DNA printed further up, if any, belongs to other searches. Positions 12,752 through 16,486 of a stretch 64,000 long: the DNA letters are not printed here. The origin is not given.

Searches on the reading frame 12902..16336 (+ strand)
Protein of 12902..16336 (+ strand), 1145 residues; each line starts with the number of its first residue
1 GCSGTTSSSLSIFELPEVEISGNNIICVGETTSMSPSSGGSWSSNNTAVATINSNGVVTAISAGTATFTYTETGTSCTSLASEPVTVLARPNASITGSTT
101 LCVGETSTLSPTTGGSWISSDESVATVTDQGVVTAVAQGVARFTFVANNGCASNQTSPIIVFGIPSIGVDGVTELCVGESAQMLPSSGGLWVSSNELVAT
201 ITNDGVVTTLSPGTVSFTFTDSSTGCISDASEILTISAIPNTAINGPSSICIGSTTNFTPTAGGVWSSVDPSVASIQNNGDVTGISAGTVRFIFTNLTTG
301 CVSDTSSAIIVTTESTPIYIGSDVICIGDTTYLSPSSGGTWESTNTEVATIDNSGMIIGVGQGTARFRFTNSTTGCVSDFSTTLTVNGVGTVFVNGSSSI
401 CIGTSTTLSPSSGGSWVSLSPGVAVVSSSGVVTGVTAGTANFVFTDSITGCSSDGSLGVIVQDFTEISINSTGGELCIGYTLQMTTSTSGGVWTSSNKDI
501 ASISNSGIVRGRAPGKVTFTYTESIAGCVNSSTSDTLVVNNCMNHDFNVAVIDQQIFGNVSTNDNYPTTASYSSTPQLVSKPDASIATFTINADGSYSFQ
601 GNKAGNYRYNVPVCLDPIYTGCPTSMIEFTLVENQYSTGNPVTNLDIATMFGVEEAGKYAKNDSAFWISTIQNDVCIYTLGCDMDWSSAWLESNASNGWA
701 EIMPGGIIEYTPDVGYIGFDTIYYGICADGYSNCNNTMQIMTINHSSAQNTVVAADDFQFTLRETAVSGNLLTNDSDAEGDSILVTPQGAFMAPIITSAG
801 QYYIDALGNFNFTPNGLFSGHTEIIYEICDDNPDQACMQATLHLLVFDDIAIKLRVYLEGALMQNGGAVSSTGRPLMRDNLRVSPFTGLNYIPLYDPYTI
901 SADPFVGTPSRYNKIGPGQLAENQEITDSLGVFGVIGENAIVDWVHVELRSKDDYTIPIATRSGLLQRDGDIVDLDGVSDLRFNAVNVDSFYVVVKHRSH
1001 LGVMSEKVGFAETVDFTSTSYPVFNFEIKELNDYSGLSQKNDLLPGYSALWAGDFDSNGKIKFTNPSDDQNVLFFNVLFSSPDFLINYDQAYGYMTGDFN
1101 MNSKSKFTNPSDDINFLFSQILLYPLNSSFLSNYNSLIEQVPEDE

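Call 7: search_protein_families(library=pfam, proteins=[window:12902-16336:+], max_evalue=0.01)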
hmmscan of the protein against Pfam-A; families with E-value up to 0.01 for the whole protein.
window:12902-16336:+ (1145 aa): 6 families
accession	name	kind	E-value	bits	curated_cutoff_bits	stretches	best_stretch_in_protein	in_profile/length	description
PF02368.24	Big_2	-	1e-28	99.5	22.8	5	481-523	19-68/79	Bacterial Ig-like domain (group 2)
PF22359.2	Big-like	-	2e-12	47.6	27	1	416-440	5-29/48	Bacterial Ig-like domain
PF17963.7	Big_9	-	2.2e-11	44.9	23.6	1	753-836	5-82/89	Bacterial Ig domain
PF25354.1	Ig_NUP210_16th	-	8.3e-07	28.9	27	1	24-74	14-65/72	NUP210-like, Ig-like domain 16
PF17892.7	Cadherin_5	-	4e-06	27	26.5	1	756-842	18-95/98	Cadherin-like domain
PF17803.7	Cadherin_4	-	0.0005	21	25.1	1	742-812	4-71/71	Bacterial cadherin-like domain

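Call 10: search_protein_families(library=ncbifam, proteins=[window:12902-16336:+], max_evalue=0.01)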
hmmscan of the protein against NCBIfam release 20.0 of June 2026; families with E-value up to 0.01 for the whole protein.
window:12902-16336:+ (1145 aa): 1 family
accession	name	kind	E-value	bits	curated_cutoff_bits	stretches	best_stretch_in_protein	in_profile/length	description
NF012211.1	tand_rpt_95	domain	8.6e-06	25.6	90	1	768-842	12-82/98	tandem-95 repeat protein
